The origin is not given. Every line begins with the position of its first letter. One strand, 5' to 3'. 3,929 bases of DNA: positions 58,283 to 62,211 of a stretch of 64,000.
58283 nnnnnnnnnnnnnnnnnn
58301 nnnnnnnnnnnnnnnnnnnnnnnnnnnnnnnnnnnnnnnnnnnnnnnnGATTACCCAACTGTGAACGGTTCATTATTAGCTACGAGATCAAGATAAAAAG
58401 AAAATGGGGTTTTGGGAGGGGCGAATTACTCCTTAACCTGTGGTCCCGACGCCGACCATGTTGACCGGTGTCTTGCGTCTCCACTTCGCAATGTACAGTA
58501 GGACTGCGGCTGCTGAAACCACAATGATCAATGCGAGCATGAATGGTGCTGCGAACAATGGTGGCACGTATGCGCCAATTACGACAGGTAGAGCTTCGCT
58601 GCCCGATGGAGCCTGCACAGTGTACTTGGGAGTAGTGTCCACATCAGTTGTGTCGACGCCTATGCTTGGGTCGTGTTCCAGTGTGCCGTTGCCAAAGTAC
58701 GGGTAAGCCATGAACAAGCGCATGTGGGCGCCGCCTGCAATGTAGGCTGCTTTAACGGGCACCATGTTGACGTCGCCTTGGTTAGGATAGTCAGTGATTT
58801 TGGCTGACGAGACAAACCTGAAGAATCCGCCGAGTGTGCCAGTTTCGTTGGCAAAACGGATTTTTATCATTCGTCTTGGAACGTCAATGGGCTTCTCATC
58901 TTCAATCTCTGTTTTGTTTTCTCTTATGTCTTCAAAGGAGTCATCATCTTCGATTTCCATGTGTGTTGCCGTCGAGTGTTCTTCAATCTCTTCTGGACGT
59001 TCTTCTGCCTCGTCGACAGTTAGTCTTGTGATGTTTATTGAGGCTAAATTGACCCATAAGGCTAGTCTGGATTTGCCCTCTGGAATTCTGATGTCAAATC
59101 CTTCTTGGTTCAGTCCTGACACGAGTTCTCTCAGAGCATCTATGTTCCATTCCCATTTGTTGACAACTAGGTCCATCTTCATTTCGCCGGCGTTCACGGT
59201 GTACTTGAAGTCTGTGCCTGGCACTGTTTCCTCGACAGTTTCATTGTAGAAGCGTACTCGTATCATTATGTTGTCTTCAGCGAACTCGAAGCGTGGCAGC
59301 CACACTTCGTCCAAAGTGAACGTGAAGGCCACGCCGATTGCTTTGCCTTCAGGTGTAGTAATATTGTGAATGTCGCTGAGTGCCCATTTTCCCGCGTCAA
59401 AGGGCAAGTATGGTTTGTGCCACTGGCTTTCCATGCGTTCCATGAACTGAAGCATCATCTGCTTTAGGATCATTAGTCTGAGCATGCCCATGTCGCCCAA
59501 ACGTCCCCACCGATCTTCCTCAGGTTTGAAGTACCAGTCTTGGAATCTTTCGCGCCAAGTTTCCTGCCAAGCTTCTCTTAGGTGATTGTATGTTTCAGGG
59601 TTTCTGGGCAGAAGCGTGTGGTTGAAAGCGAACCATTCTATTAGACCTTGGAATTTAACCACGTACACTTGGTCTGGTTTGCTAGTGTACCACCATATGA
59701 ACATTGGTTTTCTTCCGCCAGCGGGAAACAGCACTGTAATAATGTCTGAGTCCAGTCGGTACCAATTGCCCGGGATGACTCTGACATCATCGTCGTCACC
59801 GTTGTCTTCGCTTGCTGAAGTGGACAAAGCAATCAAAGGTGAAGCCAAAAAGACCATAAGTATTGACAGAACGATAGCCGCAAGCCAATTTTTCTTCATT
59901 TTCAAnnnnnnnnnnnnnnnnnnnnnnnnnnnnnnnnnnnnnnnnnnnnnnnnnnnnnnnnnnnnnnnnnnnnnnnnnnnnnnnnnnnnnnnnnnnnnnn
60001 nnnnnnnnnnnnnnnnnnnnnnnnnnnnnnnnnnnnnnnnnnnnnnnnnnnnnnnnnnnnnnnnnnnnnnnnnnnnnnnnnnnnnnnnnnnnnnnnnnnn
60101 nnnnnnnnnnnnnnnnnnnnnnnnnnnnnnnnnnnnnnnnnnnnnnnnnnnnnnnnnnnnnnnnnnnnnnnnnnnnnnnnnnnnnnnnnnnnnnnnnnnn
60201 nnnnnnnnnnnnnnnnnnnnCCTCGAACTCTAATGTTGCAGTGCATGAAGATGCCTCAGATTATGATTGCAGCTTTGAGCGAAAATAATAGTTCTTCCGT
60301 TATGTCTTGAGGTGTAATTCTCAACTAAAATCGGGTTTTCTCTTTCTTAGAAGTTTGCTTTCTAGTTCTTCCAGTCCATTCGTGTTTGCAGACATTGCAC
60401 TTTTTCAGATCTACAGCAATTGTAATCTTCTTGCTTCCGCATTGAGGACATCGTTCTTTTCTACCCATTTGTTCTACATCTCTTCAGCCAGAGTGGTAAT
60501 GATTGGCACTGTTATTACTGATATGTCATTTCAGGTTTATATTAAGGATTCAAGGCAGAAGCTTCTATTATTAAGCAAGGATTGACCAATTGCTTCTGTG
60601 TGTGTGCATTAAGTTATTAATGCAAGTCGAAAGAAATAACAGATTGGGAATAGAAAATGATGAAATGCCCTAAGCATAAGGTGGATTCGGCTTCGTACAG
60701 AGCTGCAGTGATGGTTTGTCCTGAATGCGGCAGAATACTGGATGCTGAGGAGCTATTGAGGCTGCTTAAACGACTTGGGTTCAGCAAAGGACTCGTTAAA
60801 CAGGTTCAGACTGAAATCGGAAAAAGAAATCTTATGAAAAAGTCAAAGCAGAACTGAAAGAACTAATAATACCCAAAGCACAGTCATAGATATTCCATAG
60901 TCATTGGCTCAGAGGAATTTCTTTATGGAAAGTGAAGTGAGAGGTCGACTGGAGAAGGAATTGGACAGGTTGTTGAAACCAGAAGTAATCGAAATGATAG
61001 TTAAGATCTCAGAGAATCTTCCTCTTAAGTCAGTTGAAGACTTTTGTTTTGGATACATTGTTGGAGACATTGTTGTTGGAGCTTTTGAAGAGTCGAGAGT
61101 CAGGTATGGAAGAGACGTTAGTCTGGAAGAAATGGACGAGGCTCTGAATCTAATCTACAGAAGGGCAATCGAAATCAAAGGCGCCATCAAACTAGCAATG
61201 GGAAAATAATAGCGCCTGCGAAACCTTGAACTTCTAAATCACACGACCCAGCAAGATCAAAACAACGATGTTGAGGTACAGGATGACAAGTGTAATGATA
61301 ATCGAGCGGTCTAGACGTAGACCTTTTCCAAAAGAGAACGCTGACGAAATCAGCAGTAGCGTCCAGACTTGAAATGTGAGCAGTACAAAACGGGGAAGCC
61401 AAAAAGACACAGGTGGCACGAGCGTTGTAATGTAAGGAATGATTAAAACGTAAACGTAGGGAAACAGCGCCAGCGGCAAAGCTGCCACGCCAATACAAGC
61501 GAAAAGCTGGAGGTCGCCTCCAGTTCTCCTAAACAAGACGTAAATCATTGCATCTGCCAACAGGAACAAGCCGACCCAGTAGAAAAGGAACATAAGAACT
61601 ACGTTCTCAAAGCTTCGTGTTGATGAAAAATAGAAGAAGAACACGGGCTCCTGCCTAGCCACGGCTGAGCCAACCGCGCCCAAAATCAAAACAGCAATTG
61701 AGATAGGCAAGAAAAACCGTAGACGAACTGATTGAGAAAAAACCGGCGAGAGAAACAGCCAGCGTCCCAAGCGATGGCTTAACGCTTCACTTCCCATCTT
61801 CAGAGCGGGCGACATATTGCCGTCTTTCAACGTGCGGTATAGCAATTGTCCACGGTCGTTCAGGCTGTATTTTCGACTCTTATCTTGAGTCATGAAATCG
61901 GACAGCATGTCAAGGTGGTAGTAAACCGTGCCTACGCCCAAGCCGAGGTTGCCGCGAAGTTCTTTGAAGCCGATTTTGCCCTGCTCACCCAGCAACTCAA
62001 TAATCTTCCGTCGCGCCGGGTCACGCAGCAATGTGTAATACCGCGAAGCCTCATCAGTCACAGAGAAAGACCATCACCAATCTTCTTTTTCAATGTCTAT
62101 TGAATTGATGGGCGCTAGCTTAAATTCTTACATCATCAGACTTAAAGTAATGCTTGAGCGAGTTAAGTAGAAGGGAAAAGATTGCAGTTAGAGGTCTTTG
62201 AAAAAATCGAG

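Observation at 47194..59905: Five-gene minus-strand surface cluster led by an orphan 2315-aa sequon-rich giant protein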

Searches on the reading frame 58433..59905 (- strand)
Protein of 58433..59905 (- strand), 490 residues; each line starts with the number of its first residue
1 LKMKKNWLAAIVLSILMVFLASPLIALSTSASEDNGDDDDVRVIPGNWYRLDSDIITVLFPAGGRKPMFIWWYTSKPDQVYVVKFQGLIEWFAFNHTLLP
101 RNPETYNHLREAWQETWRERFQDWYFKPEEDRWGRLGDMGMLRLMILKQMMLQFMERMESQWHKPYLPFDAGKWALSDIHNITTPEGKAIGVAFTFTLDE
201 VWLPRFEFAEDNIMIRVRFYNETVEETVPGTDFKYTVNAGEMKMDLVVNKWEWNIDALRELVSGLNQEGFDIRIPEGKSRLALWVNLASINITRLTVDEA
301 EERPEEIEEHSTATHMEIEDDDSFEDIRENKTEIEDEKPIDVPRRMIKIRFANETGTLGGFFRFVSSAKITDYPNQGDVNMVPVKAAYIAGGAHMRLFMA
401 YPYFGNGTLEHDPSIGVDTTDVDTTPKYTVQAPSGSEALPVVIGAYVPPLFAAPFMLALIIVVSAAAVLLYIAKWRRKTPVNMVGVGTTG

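Call 4: search_protein_families(library=pfam, proteins=[window:58433-59905:-], max_evalue=0.1)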
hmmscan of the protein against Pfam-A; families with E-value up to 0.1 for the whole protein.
window:58433-59905:- (490 aa): 0 families

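Call 5: search_protein_families(library=ncbifam, proteins=[window:58433-59905:-], max_evalue=0.1)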
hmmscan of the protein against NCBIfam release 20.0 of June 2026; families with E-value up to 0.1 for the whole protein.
window:58433-59905:- (490 aa): 0 families

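Call 36: find_homologous_proteins(query=window:58433-59905:-)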
Query window:58433-59905:- (490 aa): 555 proteins with E <= 0.001 among 8000 candidates; the best 120 are listed.
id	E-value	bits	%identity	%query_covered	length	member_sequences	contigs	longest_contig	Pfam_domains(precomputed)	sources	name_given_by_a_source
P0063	0.0e+0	1136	100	100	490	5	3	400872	-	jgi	-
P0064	2.4e-256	869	81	94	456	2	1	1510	-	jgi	jgi:hypothetical protein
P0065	4.4e-248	842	73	99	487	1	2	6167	-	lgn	-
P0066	2.8e-247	839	74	100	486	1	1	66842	-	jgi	-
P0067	1.2e-245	834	73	100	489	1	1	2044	-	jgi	-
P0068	7.7e-245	831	75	96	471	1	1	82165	-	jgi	jgi:hypothetical protein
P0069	9.0e-245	831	72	99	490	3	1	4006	-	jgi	jgi:hypothetical protein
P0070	6.3e-244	828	72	99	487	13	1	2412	-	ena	-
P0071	8.6e-244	828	72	100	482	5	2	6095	-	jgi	-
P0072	2.0e-243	827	73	100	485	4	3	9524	-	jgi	-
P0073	2.7e-243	826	73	99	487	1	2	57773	-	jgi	jgi:hypothetical protein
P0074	9.1e-242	821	73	100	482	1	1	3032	-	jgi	-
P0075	1.9e-241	820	73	99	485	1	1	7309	-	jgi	-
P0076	3.0e-241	819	72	99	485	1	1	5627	-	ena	-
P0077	3.8e-240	816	73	99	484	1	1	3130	-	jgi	-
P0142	4.7e-178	611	58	99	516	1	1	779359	-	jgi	jgi:hypothetical protein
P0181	1.8e-110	388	45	90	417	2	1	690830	-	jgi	-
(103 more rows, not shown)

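Call 37: find_encoding_contigs(protein=P0142, flank=8000, max_places=1)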
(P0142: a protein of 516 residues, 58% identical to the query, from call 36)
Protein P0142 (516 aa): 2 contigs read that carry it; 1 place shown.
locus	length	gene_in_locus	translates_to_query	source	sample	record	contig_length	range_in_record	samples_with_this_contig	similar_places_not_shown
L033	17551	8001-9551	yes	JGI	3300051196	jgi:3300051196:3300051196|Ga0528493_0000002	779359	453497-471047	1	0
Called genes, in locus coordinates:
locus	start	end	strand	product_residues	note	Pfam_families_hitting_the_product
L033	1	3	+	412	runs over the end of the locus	PF07690:MFS_1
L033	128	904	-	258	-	PF01656:CbiA, PF02374:ArsA_ATPase (faint), PF07015:VirC1 (faint), PF09140:MipZ (faint), PF10609:ParA, PF13614:AAA_31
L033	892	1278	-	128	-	PF01978:TrmB (faint)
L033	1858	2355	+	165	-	-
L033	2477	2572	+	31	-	-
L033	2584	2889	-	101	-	PF14947:HTH_45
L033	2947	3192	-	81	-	-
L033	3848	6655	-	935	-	PF19077:Big_13 (faint), PF12245:Big_3_2 (faint), PF24893:DUF7743 (faint), PF00535:Glycos_transf_2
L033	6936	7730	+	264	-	PF04893:Yip1 (weak)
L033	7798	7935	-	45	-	-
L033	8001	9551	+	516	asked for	-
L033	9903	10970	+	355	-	PF00108:Thiolase_N (weak), PF22691:Thiolase_C_1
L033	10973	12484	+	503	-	PF08541:ACP_syn_III_C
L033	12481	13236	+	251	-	PF04893:Yip1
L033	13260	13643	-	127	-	-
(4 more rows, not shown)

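Call 38: find_encoding_contigs(protein=P0181, flank=8000, max_places=1)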
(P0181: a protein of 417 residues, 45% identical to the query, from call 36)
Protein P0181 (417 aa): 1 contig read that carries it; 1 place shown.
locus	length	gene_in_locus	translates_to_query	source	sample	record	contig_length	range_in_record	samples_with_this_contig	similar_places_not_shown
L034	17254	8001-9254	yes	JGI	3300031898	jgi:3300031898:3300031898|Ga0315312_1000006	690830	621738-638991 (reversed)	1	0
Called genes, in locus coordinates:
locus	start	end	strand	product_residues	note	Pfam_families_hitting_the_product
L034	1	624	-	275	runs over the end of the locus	PF04015:DUF362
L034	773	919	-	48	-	-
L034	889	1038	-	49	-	-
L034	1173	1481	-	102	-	-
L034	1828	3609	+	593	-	-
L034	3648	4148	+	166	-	PF01969:Ni_insertion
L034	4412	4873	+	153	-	PF00416:Ribosomal_S13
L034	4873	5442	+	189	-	PF22421:SYY_C-terminal (weak), PF01479:S4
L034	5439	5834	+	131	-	PF00411:Ribosomal_S11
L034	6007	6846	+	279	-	PF01193:RNA_pol_L, PF01000:RNA_pol_A_bac, PF00037:Fer4 (faint), PF13746:Fer4_18 (weak), PF13237:Fer4_10, PF13187:Fer4_9 (weak)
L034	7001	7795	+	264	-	-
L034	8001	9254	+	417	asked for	-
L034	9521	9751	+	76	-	PF00828:Ribosomal_L27A (weak), PF17135:Ribosomal_L18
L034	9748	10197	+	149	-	PF00572:Ribosomal_L13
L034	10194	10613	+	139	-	PF00380:Ribosomal_S9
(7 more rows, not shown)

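Call 101: search_solved_structures(query=window:58433-59905:-, max_evalue=1)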
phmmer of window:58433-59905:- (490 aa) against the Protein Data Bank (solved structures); distinct sequences matched with E-value up to 1: 2.
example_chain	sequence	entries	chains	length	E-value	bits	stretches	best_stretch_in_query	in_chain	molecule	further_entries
4nzp_A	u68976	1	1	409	0.41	12.4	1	247-306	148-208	Argininosuccinate synthase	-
5c9s_B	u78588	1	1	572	0.75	11.6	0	257-339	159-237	rRNA biogenesis protein RRP5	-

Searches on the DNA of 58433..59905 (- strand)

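Call 110: search_rna_families(sources=[L033, L038, L057, L061, L072, L089, L100, L135, L154, L045, L065], threshold=gathering)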
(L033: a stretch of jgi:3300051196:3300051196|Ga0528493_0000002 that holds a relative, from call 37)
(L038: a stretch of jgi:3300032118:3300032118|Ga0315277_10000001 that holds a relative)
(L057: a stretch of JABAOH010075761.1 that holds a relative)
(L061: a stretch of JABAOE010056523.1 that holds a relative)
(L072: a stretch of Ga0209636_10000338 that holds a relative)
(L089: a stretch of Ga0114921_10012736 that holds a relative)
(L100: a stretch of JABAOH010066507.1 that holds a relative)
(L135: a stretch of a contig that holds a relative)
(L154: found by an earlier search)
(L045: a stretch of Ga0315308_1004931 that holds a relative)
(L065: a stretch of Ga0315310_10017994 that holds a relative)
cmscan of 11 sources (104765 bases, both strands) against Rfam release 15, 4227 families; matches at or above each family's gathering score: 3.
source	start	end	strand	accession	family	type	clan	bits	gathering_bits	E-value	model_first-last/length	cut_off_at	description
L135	11383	11545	-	RF01959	SSU_rRNA_archaea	Gene; rRNA;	CL00111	147.3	50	3.8e-39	1316-1478/1478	5'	Archaeal small subunit ribosomal RNA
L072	6220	6291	-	RF00005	tRNA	Gene; tRNA;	CL00001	59.7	29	3.4e-10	1-71/71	no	tRNA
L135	7300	7371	+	RF00005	tRNA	Gene; tRNA;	CL00001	59.7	29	3.4e-10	1-71/71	no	tRNA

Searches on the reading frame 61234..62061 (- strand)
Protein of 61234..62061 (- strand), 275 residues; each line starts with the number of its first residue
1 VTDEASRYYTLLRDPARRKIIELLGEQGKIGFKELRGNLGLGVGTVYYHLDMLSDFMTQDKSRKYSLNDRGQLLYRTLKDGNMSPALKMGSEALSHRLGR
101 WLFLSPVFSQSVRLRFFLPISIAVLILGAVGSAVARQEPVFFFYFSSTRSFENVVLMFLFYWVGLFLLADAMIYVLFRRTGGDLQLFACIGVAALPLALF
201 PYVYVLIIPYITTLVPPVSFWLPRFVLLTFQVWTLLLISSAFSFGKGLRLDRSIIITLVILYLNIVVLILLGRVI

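Call 54: search_protein_families(library=pfam, proteins=[window:61234-62061:-], max_evalue=0.01)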
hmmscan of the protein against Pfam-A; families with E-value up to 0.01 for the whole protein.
window:61234-62061:- (275 aa): 5 families
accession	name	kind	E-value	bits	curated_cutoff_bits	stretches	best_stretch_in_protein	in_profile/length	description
PF24038.1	DUF7347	-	5.4e-05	23.8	27.6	1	8-77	4-76/77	Domain of unknown function (DUF7347)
PF13412.12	HTH_24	-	0.00023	21.1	21.9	1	13-53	1-41/48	Winged helix-turn-helix DNA-binding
PF04893.22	Yip1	-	0.00075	19.9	28.6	1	116-270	25-172/173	Yip1 domain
PF01022.26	HTH_5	-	0.0011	19.2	22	1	14-53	1-39/47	Bacterial regulatory protein, arsR family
PF21476.4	PF0610-like_N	-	0.0039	17.8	33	1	17-52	3-37/50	PF0610-like, N-terminal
